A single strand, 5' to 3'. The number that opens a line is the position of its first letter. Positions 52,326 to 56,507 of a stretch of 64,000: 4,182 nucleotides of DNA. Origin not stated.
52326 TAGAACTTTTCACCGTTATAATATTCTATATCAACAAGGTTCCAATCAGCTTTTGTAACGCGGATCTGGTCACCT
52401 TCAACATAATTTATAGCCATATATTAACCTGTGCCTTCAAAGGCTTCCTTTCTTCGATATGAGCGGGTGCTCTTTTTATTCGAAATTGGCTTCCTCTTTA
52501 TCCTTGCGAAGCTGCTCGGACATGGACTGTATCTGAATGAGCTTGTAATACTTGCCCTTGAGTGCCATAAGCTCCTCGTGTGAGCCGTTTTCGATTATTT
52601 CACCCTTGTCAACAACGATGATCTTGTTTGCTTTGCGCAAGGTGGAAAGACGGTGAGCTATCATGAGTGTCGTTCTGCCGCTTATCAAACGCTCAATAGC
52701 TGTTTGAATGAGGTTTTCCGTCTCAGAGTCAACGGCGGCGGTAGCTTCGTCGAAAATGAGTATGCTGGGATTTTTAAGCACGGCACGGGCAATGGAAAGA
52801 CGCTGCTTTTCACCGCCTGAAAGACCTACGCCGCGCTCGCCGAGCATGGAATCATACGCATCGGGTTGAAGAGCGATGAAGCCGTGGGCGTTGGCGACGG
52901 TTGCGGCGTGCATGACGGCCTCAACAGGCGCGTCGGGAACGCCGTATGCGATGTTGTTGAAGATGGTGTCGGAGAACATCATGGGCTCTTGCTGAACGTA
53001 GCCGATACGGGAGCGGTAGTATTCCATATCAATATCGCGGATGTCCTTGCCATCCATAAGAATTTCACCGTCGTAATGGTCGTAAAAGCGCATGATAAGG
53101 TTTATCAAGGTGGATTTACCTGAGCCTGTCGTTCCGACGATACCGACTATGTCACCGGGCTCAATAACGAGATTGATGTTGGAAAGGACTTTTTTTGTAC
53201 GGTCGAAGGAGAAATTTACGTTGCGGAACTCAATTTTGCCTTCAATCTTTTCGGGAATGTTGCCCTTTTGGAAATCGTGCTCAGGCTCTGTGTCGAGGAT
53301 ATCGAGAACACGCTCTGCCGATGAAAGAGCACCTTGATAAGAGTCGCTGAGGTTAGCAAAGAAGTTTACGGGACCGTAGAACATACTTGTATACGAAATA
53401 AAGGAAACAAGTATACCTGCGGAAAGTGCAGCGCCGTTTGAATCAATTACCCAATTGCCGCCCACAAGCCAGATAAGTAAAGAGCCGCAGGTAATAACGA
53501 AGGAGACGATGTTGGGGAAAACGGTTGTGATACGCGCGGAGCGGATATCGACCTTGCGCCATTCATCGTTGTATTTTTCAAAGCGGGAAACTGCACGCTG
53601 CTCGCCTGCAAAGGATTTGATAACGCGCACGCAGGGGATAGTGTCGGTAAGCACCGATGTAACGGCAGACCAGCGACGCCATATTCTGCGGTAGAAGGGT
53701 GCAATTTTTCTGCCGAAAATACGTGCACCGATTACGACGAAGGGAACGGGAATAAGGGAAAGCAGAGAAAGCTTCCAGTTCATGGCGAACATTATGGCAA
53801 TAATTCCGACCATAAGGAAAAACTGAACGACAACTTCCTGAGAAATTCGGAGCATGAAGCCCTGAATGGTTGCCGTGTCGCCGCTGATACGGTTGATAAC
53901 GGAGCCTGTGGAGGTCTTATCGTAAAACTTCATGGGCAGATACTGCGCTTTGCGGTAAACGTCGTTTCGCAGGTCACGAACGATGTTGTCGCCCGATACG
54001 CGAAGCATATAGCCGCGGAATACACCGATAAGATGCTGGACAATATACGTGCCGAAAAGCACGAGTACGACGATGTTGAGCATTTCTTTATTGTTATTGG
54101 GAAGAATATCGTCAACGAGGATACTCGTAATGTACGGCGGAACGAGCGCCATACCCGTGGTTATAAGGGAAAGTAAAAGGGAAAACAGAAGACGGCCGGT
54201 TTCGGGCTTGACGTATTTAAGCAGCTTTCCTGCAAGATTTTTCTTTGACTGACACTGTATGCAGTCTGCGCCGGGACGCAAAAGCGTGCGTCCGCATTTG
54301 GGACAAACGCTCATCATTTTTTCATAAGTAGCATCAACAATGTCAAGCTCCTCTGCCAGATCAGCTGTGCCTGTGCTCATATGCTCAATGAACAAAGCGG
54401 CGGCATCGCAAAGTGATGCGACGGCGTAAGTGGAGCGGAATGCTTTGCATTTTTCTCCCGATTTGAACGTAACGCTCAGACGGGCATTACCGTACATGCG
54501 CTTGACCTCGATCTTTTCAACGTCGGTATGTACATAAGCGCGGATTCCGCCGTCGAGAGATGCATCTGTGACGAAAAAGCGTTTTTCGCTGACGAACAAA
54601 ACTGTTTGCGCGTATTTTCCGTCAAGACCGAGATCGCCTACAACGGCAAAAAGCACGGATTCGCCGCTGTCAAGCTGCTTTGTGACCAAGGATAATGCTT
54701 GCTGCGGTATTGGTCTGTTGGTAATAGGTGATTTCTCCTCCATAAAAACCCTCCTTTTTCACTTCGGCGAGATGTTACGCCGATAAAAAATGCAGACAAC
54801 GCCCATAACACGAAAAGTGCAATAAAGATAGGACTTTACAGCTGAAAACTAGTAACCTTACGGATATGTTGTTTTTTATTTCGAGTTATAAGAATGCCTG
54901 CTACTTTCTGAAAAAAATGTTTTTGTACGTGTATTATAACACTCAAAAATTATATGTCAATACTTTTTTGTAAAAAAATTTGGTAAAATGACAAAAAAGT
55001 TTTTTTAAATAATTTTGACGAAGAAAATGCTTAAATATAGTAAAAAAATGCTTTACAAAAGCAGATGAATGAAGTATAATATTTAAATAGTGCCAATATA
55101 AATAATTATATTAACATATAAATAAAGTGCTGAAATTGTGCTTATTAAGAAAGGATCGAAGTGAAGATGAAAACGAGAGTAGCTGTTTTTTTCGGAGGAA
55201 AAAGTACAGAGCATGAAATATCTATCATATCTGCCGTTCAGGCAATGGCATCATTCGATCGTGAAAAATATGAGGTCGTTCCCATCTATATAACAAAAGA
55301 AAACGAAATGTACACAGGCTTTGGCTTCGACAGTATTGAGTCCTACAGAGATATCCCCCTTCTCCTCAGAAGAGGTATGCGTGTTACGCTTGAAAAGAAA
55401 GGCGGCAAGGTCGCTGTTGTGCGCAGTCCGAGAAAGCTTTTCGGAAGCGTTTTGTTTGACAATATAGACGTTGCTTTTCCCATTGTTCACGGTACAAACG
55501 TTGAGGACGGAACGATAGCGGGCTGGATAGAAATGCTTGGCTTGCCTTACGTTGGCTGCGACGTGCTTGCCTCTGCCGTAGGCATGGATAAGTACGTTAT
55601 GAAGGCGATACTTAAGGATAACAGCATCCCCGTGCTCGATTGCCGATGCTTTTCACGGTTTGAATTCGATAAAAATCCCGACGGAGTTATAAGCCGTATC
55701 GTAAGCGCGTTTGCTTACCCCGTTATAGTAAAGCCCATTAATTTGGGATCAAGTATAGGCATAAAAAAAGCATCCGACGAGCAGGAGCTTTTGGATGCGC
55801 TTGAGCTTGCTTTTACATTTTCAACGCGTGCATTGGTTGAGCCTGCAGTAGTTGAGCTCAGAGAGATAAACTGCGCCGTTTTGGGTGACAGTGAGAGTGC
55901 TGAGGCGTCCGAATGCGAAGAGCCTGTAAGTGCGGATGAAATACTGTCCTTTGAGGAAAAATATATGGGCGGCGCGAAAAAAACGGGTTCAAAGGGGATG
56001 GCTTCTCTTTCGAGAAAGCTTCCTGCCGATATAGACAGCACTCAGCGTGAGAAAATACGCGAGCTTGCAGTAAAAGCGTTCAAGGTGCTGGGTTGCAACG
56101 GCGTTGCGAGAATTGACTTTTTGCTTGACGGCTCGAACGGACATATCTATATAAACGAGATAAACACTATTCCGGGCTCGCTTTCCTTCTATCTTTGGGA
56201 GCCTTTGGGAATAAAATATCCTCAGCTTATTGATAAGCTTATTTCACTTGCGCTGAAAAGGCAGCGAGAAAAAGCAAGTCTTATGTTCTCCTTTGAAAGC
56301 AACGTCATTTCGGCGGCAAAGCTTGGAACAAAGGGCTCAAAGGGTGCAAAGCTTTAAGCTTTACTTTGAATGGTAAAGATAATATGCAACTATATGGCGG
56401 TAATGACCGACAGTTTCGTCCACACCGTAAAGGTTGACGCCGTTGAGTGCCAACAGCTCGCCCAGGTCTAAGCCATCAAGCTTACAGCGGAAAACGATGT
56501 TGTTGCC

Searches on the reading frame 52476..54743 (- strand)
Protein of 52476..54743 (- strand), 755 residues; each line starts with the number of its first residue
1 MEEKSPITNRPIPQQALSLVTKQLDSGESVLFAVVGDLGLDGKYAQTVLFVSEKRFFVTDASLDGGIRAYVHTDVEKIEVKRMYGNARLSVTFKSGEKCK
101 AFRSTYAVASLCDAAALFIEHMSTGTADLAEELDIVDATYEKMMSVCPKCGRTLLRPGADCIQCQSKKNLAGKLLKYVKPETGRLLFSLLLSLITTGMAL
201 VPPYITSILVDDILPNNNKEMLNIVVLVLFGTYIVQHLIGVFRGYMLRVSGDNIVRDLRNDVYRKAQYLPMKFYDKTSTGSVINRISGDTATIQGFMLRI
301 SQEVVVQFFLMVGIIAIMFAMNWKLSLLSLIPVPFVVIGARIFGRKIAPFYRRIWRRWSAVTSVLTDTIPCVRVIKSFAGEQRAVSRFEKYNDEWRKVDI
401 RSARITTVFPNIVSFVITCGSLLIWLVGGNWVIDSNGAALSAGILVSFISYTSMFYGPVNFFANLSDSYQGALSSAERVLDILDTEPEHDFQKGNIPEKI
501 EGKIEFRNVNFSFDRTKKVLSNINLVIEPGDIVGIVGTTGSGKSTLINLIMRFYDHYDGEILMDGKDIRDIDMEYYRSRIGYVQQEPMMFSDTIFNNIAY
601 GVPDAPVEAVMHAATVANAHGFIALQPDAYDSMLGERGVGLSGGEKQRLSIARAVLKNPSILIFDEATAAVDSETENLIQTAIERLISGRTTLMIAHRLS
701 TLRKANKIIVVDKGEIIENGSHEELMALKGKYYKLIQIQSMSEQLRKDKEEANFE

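Call 67: search_protein_families(library=ncbifam, proteins=[window:52476-54743:-], max_evalue=1e-10)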
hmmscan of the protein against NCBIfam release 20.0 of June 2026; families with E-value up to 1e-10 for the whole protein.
window:52476-54743:- (755 aa): 171 families (the best 25 are shown)
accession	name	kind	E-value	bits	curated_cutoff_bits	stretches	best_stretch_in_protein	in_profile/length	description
NF052233.1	CphA_assoc_ABC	equivalog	1.3e-176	589.2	880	1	10-749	13-753/766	cyanophycin metabolism-associated ABC transporter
TIGR02203.1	MsbA_lipidA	equivalog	1.9e-138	462.5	602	1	173-739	4-569/572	lipid A export permease/ATP-binding protein MsbA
TIGR02204.1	MsbA_rel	hypoth_equivalog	1.8e-132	442.9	780.4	1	173-739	8-575/576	ABC transporter, permease/ATP-binding protein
TIGR00958.1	3a01208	subfamily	5.6e-126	421.6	874.6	1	166-735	144-710/711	antigen peptide transporter 2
TIGR01846.1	type_I_sec_HlyB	subfamily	8.5e-114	381.3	725.55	1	189-740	145-693/694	type I secretion system permease/ATPase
NF045513.1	HepA_fam_ABC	equivalog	4.6e-113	378.8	725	1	217-739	90-609/610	heterocyst formation ABC transporter subunit HepA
NF008381.0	PRK11176.1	equivalog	6.7e-110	368.2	867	1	208-739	50-579/582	lipid A ABC transporter ATP-binding protein/permease MsbA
NF010178.0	PRK13657.1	equivalog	2.9e-108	362.8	733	1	174-750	10-581/588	glucan ABC transporter ATP-binding protein/ permease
TIGR03796.1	NHLM_micro_ABC1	equivalog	1.9e-105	353.7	853.3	1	155-737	126-710/710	NHLP family bacteriocin export ABC transporter peptidase/permease/ATPase subunit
NF008055.0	PRK10789.1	equivalog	3.1e-100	336.3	845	1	173-750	6-582/590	SmdA family multidrug ABC transporter permease/ATP-binding protein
TIGR03375.1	type_I_sec_LssB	subfamily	2.8e-97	326.7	693.1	1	189-727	155-690/696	type I secretion system permease/ATPase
TIGR03797.1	NHLM_micro_ABC2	equivalog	3.7e-97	326.5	709.4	1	133-739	84-685/686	NHLP bacteriocin export ABC transporter permease/ATPase subunit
NF008056.1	PRK10790.1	equivalog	1.1e-95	321.4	746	1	172-746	12-582/584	SmdB family multidrug efflux ABC transporter permease/ATP-binding protein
TIGR01193.1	bacteriocin_ABC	subfamily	1.5e-88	298.1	523.85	1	186-737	159-707/708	peptide cleavage/export ABC transporter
TIGR02857.1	CydD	equivalog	3.2e-82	277.2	435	1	185-711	5-529/529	thiol reductant ABC exporter subunit CydD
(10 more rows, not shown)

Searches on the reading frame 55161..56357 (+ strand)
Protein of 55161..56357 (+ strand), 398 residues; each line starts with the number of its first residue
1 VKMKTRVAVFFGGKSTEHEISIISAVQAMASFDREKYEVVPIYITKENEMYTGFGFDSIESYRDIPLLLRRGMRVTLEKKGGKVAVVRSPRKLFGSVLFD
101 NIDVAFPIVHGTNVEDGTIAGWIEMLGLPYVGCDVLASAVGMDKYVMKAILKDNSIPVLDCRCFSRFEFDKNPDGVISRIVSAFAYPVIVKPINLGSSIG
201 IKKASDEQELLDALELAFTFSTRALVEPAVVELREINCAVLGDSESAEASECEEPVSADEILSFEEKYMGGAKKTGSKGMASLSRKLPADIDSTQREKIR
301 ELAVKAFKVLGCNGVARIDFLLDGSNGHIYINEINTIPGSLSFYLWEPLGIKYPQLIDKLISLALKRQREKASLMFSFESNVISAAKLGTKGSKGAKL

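Call 67: search_protein_families(library=ncbifam, proteins=[window:55161-56357:+], max_evalue=1e-10)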
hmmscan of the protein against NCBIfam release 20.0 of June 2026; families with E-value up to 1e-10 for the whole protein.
window:55161-56357:+ (398 aa): 29 families (the best 25 are shown)
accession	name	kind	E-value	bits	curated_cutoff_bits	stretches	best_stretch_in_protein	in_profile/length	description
NF002528.0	PRK01966.1-4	subfamily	1.4e-98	330.1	262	1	2-370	2-364/366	D-alanine--D-alanine ligase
NF002526.0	PRK01966.1-2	equivalog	2.4e-86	289.9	449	1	3-378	2-361/362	D-alanine--D-alanine ligase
TIGR01205.1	D_ala_D_alaTIGR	subfamily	6.5e-82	275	245.65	1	6-364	1-317/318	D-alanine--D-alanine ligase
NF002525.0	PRK01966.1-1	equivalog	4.2e-80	269.4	457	1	3-374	2-360/364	D-alanine--D-alanine ligase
NF000091.3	D_ala_D_ser_VanG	exception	4.8e-68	229.5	495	1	6-364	2-343/344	D-alanine--D-serine ligase VanG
NF002527.0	PRK01966.1-3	equivalog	8.5e-67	225.7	310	1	3-368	1-328/332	D-alanine--D-alanine ligase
NF002529.0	PRK01966.1-5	equivalog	2.9e-64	217.2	472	1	3-366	2-338/348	D-alanine--D-alanine ligase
NF002378.0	PRK01372.1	subfamily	5.9e-61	205.8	243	1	63-366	20-303/305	D-alanine--D-alanine ligase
NF000207.3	D_ala_D_ser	equivalog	8.4e-61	206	520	1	6-365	2-340/342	D-alanine--D-serine ligase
NF000206.1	D_ala_D_lac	equivalog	1.2e-59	202.1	550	1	4-366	3-342/342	D-alanine--(R)-lactate ligase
NF011168.0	PRK14570.1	equivalog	1.4e-56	192.5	505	1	3-370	1-352/364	D-alanyl-alanine synthetase A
NF012217.1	D_ala_D_lac_VanA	exception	4.6e-56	190.5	775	1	99-366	88-342/343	D-alanine--(R)-lactate ligase VanA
NF012215.1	D_ala_D_lac_VanD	exception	1e-52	179.6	700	1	4-367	3-343/343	D-alanine--(R)-lactate ligase VanD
NF011171.0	PRK14573.1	equivalog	1.2e-52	178.9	1015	1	4-378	451-800/809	bifunctional UDP-N-acetylmuramate--L-alanine ligase/D-alanine--D-alanine ligase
NF012216.1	D_ala_D_lac_VanB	exception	5e-52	177.2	750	1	101-367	89-342/342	D-alanine--(R)-lactate ligase VanB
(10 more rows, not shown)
